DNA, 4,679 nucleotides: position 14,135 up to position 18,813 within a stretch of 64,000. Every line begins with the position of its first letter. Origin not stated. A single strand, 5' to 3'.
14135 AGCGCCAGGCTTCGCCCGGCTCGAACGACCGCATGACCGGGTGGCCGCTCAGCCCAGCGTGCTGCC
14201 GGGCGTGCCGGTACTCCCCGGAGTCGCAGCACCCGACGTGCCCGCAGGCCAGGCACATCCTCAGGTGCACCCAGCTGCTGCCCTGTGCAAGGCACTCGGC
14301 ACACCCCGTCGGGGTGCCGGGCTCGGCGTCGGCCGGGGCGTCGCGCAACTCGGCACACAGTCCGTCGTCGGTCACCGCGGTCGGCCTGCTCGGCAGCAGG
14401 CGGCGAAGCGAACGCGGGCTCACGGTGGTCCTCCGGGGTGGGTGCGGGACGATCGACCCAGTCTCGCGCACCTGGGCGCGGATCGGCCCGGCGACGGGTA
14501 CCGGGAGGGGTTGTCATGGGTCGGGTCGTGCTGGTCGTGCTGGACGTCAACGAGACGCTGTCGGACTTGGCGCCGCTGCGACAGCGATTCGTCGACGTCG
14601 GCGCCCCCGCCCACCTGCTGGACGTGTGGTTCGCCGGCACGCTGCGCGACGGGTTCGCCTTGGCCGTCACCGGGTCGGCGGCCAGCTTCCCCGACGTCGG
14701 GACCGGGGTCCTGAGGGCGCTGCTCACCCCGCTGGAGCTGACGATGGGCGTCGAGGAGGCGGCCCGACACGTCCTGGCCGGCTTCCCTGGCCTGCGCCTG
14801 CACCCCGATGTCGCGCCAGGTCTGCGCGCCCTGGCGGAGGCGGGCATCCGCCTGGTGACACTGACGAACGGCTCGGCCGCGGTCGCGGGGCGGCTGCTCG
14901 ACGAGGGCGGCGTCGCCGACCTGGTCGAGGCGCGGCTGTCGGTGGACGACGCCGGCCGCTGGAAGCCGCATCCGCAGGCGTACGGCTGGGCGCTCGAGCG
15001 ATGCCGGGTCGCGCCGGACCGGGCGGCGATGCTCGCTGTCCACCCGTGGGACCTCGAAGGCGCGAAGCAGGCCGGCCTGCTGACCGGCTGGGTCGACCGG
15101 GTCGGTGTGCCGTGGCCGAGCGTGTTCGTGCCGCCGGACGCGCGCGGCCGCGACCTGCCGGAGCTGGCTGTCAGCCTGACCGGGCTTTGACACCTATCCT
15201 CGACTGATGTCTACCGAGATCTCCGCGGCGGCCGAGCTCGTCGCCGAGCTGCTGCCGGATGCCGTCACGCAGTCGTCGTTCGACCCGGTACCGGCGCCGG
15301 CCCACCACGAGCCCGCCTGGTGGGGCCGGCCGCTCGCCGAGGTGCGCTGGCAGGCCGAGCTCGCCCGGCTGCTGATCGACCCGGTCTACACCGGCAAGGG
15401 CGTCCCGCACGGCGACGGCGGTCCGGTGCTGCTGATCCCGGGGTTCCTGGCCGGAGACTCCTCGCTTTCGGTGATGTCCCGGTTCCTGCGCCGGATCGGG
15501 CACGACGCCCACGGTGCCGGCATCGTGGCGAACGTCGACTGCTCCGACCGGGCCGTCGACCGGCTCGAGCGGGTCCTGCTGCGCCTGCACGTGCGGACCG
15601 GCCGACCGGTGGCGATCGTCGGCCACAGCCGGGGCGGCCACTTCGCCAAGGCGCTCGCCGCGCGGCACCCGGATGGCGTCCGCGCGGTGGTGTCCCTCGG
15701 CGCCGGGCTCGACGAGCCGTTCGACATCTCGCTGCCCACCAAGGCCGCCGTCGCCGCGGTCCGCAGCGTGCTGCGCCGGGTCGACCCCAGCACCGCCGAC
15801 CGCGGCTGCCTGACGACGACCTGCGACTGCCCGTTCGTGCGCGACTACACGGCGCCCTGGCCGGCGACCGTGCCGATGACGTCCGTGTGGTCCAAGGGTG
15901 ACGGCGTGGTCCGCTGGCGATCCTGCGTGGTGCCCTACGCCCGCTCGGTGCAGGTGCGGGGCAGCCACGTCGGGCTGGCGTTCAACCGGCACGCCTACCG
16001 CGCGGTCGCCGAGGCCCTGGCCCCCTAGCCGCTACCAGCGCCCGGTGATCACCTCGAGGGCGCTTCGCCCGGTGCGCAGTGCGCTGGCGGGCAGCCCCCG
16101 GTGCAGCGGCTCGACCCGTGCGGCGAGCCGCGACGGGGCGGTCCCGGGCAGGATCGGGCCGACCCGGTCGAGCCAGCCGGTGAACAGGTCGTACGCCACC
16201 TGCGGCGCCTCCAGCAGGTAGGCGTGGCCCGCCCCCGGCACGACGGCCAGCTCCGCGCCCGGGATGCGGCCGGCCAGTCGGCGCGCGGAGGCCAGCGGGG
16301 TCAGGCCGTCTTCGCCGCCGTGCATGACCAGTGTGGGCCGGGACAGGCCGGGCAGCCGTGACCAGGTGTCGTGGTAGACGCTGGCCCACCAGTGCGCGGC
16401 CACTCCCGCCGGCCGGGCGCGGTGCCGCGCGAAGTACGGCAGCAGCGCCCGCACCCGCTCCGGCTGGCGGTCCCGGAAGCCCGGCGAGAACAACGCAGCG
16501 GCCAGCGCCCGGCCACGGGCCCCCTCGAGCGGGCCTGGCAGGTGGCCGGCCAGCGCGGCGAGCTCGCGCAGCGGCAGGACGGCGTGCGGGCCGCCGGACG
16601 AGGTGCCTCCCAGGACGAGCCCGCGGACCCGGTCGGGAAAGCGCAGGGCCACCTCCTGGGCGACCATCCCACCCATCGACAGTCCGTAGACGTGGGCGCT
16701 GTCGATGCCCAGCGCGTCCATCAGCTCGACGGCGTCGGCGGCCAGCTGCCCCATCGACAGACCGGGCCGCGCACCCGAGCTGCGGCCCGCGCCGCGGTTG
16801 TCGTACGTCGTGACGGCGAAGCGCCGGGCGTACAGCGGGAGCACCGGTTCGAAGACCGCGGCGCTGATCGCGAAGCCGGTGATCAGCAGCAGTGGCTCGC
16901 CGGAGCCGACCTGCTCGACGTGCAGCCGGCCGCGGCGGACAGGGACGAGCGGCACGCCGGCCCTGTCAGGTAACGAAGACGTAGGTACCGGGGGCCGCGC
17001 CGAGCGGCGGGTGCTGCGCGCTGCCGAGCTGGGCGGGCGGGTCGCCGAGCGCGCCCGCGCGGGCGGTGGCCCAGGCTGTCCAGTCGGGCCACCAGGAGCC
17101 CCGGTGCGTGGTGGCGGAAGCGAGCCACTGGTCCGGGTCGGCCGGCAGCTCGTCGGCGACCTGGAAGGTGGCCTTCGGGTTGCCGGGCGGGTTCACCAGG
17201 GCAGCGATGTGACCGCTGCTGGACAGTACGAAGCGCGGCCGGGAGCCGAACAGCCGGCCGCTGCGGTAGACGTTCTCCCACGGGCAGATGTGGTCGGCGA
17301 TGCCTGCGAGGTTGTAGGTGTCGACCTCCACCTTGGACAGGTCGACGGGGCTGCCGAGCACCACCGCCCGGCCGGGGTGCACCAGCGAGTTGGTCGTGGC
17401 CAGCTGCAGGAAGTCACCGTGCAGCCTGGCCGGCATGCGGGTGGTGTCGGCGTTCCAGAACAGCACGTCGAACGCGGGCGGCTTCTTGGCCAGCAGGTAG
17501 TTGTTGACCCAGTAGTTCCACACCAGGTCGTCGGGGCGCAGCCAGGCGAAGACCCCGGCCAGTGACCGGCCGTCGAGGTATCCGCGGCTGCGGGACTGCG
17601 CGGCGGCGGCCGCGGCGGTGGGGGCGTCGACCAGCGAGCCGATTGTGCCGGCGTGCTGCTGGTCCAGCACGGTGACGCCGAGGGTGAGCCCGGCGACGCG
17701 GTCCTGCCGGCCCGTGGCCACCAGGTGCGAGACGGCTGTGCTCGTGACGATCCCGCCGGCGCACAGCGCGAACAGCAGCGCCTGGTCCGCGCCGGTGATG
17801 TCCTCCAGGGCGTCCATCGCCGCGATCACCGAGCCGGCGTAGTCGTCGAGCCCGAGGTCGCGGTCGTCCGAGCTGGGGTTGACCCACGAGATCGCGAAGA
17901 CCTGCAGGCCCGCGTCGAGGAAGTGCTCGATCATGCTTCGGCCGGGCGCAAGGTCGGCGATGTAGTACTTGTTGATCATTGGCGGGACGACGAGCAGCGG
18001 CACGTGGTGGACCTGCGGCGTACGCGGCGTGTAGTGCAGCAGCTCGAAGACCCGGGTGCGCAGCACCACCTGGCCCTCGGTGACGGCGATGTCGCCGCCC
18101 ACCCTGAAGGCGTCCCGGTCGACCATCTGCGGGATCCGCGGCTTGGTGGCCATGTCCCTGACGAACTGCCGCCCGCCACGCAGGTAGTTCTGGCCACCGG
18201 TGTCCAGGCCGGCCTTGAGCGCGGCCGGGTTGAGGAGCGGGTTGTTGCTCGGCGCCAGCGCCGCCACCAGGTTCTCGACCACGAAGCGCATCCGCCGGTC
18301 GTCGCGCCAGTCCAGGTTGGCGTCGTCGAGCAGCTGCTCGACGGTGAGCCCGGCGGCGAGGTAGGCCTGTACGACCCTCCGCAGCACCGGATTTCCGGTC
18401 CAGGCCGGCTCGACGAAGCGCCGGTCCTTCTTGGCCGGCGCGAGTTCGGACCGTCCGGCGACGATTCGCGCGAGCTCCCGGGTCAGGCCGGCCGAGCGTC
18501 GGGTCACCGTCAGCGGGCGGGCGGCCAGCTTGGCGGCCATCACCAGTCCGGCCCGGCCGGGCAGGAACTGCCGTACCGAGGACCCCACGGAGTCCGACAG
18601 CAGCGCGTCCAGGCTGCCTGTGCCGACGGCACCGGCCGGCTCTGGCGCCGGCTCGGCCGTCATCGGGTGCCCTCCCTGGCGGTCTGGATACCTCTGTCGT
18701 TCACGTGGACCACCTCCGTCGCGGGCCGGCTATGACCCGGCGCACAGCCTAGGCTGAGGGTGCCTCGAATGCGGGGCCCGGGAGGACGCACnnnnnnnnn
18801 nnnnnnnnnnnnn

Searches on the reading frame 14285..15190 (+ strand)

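Call 12: search_protein_families(library=pfam, proteins=[window:14285-15190:+], max_evalue=0.001)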
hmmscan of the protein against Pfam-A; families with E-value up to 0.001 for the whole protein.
window:14285-15190:+ (301 aa): 2 families
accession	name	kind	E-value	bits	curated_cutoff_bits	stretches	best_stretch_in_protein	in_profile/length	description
PF00702.32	Hydrolase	-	4.5e-15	57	26.4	1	159-264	86-191/191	haloacid dehalogenase-like hydrolase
PF13419.12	HAD_2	-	2.4e-08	34.8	23.8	1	170-269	78-177/178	Haloacid dehalogenase-like hydrolase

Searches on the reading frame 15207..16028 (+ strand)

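Call 12: search_protein_families(library=pfam, proteins=[window:15207-16028:+], max_evalue=0.001)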
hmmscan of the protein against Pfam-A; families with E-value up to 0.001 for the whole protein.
window:15207-16028:+ (273 aa): 3 families
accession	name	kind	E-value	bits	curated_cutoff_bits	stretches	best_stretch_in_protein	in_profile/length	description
PF00561.26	Abhydrolase_1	-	1.7e-08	34.9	25.8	1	120-185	55-120/245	alpha/beta hydrolase fold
PF12146.15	Hydrolase_4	-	4.2e-05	23.4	27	1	113-187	55-132/239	Serine aminopeptidase, S33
PF00756.26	Esterase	-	0.00022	21.5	22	1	132-168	113-150/251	Putative esterase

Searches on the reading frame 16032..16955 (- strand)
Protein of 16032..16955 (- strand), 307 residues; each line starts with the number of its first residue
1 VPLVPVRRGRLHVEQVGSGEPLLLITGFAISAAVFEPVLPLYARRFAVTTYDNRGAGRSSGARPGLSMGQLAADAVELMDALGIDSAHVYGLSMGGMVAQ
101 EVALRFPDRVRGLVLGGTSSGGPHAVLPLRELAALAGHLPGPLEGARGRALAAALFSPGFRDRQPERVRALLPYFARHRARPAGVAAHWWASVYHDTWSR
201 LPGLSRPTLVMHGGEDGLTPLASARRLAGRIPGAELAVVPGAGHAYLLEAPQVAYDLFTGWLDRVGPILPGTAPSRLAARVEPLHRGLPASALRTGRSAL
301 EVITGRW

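Call 12: search_protein_families(library=pfam, proteins=[window:16032-16955:-], max_evalue=0.001)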
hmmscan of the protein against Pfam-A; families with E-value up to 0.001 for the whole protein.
window:16032-16955:- (307 aa): 5 families
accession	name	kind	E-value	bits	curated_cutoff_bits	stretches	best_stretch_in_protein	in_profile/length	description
PF00561.26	Abhydrolase_1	-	4.7e-30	105.5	25.8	1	21-251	2-245/245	alpha/beta hydrolase fold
PF12146.15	Hydrolase_4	-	2.4e-19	70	27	1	39-249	25-237/239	Serine aminopeptidase, S33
PF12697.13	Abhydrolase_6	-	5.3e-19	70.2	26.3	1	22-253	1-213/217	Alpha/beta hydrolase family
PF00975.26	Thioesterase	-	6e-05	23.8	26.4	1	46-109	28-90/226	Thioesterase domain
PF08386.16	Abhydrolase_4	-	0.00015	22.3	21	1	205-248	34-77/103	TAP-like protein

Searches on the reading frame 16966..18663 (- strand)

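Call 12: search_protein_families(library=pfam, proteins=[window:16966-18663:-], max_evalue=0.001)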
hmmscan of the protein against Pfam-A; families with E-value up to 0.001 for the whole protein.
window:16966-18663:- (565 aa): 2 families
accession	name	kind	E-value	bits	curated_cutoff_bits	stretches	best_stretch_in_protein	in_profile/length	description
PF07167.19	PhaC_N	-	2.1e-50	171.2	23.7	1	79-247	1-172/173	Poly-beta-hydroxybutyrate polymerase (PhaC) N-terminus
PF00561.26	Abhydrolase_1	-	2e-15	57.6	25.8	1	242-492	17-245/245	alpha/beta hydrolase fold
